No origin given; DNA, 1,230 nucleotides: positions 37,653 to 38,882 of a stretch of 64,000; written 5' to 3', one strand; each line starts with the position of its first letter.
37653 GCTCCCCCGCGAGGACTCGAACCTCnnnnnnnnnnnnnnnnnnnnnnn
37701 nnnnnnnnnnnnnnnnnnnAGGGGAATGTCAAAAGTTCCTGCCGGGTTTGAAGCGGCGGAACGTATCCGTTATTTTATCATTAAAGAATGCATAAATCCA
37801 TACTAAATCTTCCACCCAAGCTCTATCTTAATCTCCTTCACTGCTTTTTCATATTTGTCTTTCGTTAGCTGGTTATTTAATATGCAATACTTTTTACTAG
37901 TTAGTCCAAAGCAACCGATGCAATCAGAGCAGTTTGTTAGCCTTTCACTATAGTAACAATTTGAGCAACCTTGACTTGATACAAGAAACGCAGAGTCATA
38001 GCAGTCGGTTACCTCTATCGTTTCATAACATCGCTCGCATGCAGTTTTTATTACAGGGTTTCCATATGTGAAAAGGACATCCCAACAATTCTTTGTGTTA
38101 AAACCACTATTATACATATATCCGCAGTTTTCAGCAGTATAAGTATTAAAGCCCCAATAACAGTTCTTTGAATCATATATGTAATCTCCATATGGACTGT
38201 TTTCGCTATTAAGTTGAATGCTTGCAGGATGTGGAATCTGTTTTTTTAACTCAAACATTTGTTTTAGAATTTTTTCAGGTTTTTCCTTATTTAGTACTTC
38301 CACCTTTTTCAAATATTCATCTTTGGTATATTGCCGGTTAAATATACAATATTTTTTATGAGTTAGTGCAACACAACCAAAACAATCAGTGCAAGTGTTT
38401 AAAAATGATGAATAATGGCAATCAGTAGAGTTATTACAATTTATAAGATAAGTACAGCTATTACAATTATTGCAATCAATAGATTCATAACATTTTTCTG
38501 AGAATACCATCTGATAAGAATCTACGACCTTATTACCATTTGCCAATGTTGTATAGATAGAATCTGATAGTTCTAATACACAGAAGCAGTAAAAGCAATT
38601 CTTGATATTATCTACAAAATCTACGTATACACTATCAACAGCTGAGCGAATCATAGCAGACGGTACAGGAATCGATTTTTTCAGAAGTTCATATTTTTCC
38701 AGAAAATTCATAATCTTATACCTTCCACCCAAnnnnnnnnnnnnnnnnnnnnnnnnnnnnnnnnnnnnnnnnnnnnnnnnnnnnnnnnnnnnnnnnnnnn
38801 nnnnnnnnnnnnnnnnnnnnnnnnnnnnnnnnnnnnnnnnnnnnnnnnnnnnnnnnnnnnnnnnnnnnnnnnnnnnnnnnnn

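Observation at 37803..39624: Tandem paralogous Cys-rich proteins with internally duplicated CxxC modules, unknown family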

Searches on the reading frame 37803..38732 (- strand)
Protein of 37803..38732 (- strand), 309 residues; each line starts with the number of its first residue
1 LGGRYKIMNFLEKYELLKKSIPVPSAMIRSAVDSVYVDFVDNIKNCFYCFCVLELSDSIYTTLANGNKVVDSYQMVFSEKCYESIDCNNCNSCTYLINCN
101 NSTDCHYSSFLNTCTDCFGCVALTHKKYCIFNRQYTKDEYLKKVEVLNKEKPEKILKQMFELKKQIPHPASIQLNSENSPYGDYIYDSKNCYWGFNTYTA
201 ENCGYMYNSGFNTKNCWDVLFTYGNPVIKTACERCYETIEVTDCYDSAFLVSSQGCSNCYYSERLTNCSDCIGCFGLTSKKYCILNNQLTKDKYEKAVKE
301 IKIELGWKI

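Call 3: search_protein_families(library=pfam, proteins=[window:37803-38732:-], max_evalue=1)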
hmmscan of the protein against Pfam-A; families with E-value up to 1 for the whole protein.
window:37803-38732:- (309 aa): 0 families

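Call 4: search_protein_families(library=ncbifam, proteins=[window:37803-38732:-], max_evalue=1)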
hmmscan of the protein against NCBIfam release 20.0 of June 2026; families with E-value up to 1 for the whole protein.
window:37803-38732:- (309 aa): 1 family
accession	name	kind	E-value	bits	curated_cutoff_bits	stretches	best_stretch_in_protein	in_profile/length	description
TIGR04300.1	exosort_XrtM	exception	0.3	11.5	125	1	32-101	4-72/150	exosortase family protein XrtM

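Call 8: search_protein_families(library=phrogs, proteins=[window:37803-38732:-], max_evalue=1)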
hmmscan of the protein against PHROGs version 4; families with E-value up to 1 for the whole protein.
window:37803-38732:- (309 aa): 6 families
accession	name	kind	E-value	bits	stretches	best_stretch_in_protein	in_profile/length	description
phrog_21619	-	unknown function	0.0095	16.6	1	75-144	116-181/192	-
phrog_30440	-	unknown function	0.011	17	1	129-160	40-71/91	-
phrog_15341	-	unknown function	0.024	15.1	1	80-125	35-80/276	-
phrog_17167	-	unknown function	0.03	15.3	1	165-192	21-48/60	-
phrog_7446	-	unknown function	0.075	14.3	1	187-218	13-44/56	-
phrog_11105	-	unknown function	0.44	11.5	0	17-39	26-48/104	-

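Call 37: search_protein_families(library=padloc, proteins=[window:37803-38711:-], max_evalue=0.1)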
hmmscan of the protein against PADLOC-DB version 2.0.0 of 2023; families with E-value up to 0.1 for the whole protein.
window:37803-38711:- (302 aa): 0 families
